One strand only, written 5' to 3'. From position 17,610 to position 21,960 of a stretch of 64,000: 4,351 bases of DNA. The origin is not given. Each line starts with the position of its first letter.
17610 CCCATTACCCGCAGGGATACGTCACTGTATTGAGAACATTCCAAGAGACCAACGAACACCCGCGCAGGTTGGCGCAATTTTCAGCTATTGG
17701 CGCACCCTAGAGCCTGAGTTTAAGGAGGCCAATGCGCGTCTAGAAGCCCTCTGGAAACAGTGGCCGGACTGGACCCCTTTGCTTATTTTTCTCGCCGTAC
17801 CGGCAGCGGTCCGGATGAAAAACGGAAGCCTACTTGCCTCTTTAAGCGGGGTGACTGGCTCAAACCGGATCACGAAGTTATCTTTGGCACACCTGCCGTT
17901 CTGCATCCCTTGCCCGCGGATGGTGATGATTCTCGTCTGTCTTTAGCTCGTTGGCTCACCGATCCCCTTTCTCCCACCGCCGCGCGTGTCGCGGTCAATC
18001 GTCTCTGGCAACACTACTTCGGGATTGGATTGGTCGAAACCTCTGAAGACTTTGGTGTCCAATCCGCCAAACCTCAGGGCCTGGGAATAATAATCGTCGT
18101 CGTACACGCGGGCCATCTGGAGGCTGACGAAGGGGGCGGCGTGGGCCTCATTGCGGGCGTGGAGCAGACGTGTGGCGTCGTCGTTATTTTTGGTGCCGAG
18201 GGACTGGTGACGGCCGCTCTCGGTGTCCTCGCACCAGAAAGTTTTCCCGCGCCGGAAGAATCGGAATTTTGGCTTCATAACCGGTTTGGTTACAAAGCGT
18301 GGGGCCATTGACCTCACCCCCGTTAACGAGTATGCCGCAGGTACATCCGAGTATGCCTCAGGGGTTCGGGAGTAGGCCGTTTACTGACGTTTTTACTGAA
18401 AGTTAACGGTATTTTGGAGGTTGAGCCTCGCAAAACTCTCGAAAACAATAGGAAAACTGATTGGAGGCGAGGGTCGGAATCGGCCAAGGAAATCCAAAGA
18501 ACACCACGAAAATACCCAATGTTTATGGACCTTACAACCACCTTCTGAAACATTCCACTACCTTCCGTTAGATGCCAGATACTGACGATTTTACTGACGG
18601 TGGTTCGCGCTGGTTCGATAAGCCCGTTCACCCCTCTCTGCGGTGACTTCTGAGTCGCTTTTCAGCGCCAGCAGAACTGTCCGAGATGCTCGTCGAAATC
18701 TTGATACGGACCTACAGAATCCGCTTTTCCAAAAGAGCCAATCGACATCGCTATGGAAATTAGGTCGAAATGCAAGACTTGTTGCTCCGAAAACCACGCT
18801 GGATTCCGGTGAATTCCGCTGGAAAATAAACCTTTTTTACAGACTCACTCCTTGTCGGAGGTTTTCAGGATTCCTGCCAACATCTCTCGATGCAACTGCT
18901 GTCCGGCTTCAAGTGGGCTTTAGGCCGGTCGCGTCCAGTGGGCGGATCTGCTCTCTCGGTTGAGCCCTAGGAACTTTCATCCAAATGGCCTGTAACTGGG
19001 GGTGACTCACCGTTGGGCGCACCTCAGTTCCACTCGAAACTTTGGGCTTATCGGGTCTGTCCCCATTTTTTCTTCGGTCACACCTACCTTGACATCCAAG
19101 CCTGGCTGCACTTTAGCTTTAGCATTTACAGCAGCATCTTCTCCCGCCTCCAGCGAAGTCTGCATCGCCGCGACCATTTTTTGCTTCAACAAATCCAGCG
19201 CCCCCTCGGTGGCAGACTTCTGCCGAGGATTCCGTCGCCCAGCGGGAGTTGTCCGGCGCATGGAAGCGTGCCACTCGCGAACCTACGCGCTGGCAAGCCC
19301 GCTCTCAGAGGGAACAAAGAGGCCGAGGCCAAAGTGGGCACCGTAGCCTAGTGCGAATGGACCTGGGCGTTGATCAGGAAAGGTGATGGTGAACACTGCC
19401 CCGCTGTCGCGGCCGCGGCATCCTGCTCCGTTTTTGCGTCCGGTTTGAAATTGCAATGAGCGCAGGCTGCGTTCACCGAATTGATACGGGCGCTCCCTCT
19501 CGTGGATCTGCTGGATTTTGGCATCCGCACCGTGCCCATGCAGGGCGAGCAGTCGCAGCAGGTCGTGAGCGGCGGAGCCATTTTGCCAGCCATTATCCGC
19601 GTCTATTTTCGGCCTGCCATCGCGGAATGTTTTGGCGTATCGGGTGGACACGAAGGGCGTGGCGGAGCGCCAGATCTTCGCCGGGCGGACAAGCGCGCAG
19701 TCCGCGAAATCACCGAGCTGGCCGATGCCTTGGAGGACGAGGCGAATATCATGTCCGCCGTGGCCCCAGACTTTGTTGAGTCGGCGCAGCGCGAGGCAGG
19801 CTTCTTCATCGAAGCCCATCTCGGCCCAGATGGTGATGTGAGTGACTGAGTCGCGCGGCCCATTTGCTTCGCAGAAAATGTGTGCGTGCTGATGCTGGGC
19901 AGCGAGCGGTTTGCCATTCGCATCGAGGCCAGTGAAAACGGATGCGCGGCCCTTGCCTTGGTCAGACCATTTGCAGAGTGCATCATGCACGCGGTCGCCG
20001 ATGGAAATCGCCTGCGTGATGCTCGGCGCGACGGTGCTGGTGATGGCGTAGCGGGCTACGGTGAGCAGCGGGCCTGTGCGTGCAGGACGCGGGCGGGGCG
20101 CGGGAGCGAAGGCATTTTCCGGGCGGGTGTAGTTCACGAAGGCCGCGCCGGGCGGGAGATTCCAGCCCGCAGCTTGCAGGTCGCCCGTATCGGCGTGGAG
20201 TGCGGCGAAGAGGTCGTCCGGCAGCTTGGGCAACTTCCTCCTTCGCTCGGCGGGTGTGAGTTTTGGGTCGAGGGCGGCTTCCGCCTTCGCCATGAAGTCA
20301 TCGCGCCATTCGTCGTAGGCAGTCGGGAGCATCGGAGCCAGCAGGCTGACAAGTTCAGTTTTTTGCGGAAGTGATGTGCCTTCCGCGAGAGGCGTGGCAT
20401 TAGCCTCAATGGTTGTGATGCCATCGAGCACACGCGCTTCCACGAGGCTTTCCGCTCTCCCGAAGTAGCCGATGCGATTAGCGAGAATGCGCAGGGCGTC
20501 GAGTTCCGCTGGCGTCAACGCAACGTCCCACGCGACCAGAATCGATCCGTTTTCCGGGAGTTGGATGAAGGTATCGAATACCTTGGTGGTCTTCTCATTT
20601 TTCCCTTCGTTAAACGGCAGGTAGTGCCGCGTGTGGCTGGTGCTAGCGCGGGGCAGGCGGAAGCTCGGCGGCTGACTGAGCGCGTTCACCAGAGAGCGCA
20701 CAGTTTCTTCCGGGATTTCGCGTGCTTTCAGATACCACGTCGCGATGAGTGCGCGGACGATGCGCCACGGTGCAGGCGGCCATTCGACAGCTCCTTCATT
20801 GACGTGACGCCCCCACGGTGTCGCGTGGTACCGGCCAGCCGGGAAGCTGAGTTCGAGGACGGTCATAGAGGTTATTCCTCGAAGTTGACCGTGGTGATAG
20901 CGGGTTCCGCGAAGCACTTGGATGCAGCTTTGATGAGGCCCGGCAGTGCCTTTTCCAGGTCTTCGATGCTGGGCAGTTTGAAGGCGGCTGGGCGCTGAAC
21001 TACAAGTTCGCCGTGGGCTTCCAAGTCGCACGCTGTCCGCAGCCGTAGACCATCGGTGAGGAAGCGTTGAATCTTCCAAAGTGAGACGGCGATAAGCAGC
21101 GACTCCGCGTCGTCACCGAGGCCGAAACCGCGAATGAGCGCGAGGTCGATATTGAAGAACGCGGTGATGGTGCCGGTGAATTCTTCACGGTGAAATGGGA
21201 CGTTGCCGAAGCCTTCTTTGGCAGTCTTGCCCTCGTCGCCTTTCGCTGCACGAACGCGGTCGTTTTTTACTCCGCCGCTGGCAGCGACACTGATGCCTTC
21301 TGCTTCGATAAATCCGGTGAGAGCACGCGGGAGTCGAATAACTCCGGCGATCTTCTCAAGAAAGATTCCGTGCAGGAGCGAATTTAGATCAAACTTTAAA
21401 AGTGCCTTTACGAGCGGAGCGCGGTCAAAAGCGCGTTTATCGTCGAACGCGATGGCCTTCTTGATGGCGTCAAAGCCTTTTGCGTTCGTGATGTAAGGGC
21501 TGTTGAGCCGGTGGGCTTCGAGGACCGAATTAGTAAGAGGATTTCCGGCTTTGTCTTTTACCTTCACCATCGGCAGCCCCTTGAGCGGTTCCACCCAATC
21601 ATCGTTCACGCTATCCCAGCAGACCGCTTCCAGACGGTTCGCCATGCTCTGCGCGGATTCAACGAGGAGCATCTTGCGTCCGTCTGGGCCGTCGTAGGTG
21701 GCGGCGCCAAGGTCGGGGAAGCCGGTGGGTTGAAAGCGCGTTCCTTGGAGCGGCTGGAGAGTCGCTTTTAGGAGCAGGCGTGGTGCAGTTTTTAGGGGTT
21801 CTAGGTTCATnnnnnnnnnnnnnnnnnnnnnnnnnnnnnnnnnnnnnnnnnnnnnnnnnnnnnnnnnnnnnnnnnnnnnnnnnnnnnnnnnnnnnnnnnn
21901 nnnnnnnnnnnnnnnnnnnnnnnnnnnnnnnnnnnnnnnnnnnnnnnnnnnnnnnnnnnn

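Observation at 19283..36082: Complete type I-G (I-U) CRISPR-Cas locus split into two divergent modules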

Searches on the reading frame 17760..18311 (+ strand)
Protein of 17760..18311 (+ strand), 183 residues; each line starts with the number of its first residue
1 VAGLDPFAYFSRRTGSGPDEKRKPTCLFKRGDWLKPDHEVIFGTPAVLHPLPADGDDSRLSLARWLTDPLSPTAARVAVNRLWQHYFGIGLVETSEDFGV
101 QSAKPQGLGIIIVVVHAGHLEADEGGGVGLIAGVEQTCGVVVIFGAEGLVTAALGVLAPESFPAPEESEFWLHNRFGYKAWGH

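Call 34: search_protein_families(library=pfam, proteins=[window:17760-18311:+], max_evalue=0.01)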
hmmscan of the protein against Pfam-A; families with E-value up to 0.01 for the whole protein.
window:17760-18311:+ (183 aa): 1 family
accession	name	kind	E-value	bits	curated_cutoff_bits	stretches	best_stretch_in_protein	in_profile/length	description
PF07587.16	PSD1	-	3.9e-19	69.5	28.5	1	59-106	2-49/244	Protein of unknown function (DUF1553)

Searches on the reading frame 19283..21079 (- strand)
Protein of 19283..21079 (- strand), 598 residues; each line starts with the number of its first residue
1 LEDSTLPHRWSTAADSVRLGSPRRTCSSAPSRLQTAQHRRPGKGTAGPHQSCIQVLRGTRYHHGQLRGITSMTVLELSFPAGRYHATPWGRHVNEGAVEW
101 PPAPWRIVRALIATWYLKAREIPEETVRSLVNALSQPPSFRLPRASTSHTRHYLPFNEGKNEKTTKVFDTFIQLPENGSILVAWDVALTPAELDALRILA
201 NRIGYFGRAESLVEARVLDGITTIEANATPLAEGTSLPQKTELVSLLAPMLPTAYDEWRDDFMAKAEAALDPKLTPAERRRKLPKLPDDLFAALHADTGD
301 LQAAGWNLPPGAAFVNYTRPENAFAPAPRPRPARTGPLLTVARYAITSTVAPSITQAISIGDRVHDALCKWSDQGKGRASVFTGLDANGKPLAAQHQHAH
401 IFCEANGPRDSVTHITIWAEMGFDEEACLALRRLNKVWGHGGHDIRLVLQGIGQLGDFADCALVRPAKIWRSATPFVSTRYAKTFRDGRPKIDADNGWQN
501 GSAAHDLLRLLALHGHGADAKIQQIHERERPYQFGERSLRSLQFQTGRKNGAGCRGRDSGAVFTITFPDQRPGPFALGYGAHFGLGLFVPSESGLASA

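Call 6: search_protein_families(library=ncbifam, proteins=[window:19283-21079:-])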
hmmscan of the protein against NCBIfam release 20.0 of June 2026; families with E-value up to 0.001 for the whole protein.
window:19283-21079:- (598 aa): 1 family
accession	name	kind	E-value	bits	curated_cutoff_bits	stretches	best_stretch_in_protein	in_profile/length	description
TIGR02165.1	cas5_6_GSU0054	equivalog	5.1e-62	210.6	45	1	72-590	1-491/492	type I-G CRISPR-associated protein Csb2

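Call 7: search_protein_families(library=pfam, proteins=[window:19283-21079:-])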
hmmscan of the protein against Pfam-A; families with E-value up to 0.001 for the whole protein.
window:19283-21079:- (598 aa): 0 families

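Call 17: find_homologous_proteins(query=window:19283-20866:-, max_evalue=1e-20)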
Query window:19283-20866:- (527 aa): 3748 proteins with E <= 1e-20 among 8000 candidates; the best 120 are listed.
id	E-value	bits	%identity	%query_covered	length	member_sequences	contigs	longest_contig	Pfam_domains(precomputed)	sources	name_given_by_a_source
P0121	0.0e+0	1223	100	100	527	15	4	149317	-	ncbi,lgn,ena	-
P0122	0.0e+0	1119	91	99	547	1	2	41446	-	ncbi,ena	-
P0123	0.0e+0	1091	91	99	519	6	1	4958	-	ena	-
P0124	0.0e+0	1026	85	98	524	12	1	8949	-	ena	-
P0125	4.5e-288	975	82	99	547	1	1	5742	-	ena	-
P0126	3.1e-286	969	80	98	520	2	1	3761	-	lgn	-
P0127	4.5e-286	968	81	99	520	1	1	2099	-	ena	-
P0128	8.7e-284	961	80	99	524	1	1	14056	-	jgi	-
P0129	4.6e-283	958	81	99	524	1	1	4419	-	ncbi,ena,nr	ncbi:MAG: type I-U CRISPR-associated protein Csb2 [Verrucomicrobia bacterium]|nr:type I-U CRISPR-ass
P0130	1.7e-281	953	82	99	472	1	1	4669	-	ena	-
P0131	1.2e-280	950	78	100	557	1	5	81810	-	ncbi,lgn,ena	-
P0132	1.3e-279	947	80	100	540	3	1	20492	-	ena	-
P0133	4.0e-277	939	78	98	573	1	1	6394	-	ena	-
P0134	3.2e-275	932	77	99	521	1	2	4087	-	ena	-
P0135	3.2e-271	919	77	99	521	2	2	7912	-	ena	-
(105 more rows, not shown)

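Call 18: find_encoding_contigs(protein=P0122, flank=10000, max_places=3)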
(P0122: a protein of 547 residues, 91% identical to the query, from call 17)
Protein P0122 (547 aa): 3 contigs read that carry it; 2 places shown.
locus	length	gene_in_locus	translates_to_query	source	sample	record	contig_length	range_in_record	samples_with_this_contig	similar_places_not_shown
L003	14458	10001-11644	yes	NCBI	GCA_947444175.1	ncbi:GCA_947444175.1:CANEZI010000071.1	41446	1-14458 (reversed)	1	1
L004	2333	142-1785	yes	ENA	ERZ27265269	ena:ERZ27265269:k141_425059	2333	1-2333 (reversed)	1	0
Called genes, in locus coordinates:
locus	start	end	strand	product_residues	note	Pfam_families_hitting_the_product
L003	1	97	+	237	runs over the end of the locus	PF01746:tRNA_m1G_MT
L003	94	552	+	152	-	PF01245:Ribosomal_L19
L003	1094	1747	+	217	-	PF01351:RNase_HII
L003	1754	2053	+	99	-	PF02021:UPF0102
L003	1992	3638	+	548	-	PF00239:Resolvase, PF07508:Recombinase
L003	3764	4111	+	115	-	-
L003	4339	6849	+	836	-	PF00270:DEAD, PF00271:Helicase_C, PF22590:Cas3-like_C_2, PF18019:Cas3_HD (weak)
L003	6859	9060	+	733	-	-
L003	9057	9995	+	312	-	PF09617:Cas_GSU0053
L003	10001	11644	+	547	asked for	-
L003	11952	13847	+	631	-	PF01930:Cas_Cas4, PF01867:Cas_Cas1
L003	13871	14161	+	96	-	PF09827:CRISPR_Cas2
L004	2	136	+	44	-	?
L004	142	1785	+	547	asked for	-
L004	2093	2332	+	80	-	?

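Call 19: find_encoding_contigs(protein=P0131, flank=10000, max_places=3)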
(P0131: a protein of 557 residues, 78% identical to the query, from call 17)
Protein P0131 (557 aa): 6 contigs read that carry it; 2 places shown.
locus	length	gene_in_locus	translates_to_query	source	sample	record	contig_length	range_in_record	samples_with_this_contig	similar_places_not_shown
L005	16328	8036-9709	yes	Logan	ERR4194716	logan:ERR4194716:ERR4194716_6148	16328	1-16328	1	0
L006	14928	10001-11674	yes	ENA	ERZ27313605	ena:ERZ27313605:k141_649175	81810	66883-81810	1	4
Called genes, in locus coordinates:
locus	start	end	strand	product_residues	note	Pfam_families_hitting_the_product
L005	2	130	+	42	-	?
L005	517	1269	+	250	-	PF02661:Fic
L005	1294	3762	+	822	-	PF00270:DEAD, PF00271:Helicase_C, PF22590:Cas3-like_C_2, PF18019:Cas3_HD (weak)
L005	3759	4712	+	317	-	PF13646:HEAT_2, PF02985:HEAT (faint)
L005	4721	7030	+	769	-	-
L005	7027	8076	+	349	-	PF09617:Cas_GSU0053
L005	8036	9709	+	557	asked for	-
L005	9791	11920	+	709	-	PF12705:PDDEXK_1, PF01930:Cas_Cas4, PF01867:Cas_Cas1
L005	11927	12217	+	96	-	PF09827:CRISPR_Cas2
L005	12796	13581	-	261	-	-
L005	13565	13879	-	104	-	-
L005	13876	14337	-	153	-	-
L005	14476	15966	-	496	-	PF02767:DNA_pol3_beta_2 (faint)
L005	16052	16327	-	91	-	?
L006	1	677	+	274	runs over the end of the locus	PF01476:LysM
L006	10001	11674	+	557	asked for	-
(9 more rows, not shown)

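Call 20: find_encoding_contigs(protein=P0132, flank=10000, max_places=3)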
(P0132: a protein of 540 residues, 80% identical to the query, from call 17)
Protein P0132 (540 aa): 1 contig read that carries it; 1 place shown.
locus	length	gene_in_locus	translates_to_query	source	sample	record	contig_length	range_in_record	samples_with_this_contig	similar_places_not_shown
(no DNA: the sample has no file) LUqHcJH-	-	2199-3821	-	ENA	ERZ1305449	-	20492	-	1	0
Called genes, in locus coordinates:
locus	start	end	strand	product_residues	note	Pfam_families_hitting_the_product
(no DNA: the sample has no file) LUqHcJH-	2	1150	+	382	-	?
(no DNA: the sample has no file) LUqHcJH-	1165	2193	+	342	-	PF09617:Cas_GSU0053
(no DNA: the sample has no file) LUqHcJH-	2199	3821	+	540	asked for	-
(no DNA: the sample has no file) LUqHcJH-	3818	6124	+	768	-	PF01930:Cas_Cas4, PF01867:Cas_Cas1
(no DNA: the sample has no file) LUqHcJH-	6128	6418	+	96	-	PF09827:CRISPR_Cas2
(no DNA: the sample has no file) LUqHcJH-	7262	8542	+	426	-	PF01595:CNNM, PF00571:CBS (weak), PF03471:CorC_HlyC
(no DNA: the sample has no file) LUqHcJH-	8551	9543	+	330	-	PF01595:CNNM, PF00571:CBS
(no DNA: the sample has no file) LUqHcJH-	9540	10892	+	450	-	PF01595:CNNM, PF00571:CBS, PF03471:CorC_HlyC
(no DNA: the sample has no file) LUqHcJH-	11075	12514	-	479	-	PF04055:Radical_SAM, PF11946:DUF3463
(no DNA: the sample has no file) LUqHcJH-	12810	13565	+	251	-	PF21033:RMD1-3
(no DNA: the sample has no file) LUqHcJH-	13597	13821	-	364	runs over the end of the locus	PF01261:AP_endonuc_2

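Call 36: find_encoding_contigs(protein=P0121, flank=10000, max_places=6)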
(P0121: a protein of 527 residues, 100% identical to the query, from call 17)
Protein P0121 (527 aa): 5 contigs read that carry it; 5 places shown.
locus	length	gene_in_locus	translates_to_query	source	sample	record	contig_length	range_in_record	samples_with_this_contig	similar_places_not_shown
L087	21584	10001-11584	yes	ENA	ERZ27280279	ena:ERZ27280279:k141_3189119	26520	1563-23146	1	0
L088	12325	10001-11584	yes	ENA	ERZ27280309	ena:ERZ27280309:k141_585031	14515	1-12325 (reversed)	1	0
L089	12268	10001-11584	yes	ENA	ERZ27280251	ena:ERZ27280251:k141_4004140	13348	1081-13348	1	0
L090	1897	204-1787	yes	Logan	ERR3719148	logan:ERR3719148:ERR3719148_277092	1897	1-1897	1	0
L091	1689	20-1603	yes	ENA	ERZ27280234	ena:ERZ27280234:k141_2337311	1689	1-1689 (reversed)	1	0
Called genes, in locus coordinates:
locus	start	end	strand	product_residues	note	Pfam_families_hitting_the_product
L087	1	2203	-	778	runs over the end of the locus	PF12705:PDDEXK_1 (weak), PF01930:Cas_Cas4, PF01867:Cas_Cas1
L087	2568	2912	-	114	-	-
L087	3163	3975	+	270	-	-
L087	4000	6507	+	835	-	PF00270:DEAD, PF00271:Helicase_C (weak), PF22590:Cas3-like_C_2, PF18019:Cas3_HD (weak)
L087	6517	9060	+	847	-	-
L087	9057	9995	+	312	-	PF09617:Cas_GSU0053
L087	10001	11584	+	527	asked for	-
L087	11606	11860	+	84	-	-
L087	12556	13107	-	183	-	PF07587:PSD1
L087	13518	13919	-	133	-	-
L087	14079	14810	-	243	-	PF07583:PSCyt2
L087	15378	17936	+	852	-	PF07635:PSCyt1, PF07583:PSCyt2, PF07587:PSD1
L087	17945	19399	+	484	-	PF07394:DUF1501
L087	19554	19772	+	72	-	PF10543:ORF6N (weak)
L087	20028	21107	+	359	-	PF01436:NHL (faint), PF03088:Str_synth (faint), PF08450:SGL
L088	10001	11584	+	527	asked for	-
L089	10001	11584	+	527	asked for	-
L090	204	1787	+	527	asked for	-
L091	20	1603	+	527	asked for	-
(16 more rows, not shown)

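Call 74: search_protein_families(library=padloc, proteins=[window:19283-20866:-, L092:1226-2233:+], max_evalue=0.00001)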
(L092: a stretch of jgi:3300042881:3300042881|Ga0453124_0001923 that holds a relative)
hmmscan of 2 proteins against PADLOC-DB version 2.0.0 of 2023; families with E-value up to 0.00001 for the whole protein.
window:19283-20866:- (527 aa): 6 families
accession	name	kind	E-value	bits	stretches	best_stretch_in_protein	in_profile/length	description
PDLC01778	Cas56g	-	2.5e-138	460.5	1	1-520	1-448/449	-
PDLC00995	Cas56g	-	8.7e-63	211.3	1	1-519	1-491/492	"CRISPR-associated protein GSU0054/csb2, Dpsyc system"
PDLC01410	Cas56g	-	3.1e-59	199.6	1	1-521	1-428/431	CAS-I-U; effector_G5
PDLC01779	Cas56g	-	3.5e-37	126.3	2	4-166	3-168/483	-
PDLC01347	Cas5g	-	1.1e-32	112.1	2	12-179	1-138/374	CAS-I-U; effector_G5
PDLC01777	Cas56g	-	1.2e-21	75.4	1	3-161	3-152/431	-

L092:1226-2233:+ (335 aa): 3 families
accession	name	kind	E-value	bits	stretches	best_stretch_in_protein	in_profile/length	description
PDLC01457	WYL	-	1.9e-42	143.4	1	21-320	3-229/229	"CAS-I,CAS-II,CAS-III,CAS-IV,CAS-V,CAS-VI; associated_signaling"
PDLC01652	WYL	-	8e-37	125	1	156-332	17-162/162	"CAS-I,CAS-II,CAS-III,CAS-IV,CAS-V,CAS-VI; associated_signaling"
PDLC01766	Cas3c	-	3.7e-27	92.9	1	23-329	9-310/1009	-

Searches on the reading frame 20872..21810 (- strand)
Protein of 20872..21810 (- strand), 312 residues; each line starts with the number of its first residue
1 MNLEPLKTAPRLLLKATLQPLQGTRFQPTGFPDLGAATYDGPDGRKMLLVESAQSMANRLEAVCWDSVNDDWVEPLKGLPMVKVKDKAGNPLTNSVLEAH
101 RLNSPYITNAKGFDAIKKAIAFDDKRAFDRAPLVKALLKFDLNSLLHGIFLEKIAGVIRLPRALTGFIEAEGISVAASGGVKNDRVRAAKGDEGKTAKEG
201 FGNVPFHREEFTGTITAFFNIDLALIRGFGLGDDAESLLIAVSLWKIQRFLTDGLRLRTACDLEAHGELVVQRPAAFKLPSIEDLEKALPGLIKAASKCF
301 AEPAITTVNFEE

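Call 6: search_protein_families(library=ncbifam, proteins=[window:20872-21810:-])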
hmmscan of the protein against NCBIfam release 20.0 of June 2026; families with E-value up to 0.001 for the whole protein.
window:20872-21810:- (312 aa): 1 family
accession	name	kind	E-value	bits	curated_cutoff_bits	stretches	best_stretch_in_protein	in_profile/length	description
TIGR02570.1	cas7_GSU0053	equivalog_domain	5.4e-48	163.2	38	1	7-179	5-177/178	type I-G CRISPR-associated RAMP protein Csb1/Cas7g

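Call 7: search_protein_families(library=pfam, proteins=[window:20872-21810:-])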
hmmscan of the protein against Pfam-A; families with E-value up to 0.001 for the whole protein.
window:20872-21810:- (312 aa): 1 family
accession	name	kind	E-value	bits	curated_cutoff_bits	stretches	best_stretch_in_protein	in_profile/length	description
PF09617.15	Cas_GSU0053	-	9.5e-38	130.3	25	1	12-174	1-167/168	CRISPR-associated protein GSU0053 (Cas_GSU0053)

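Call 74: search_protein_families(library=padloc, proteins=[window:20872-21810:-], max_evalue=0.00001)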
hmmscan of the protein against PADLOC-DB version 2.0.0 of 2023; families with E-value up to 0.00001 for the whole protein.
window:20872-21810:- (312 aa): 4 families
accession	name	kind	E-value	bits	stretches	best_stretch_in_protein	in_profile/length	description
PDLC00994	Cas7g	-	1.4e-48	163.2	1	7-179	5-177/178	"CRISPR-associated protein GSU0053/csb1, Dpsyc system"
PDLC01291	Cas7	-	1.7e-45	153.3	1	10-180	1-151/151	CAS-I-U; effector_G7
PDLC01630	Cas7g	-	1.3e-41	140.2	1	12-173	1-151/153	CAS-I-U; effector_G7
PDLC01351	Cas7g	-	3.8e-28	96.5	1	11-171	2-136/143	CAS-I-U; effector_G7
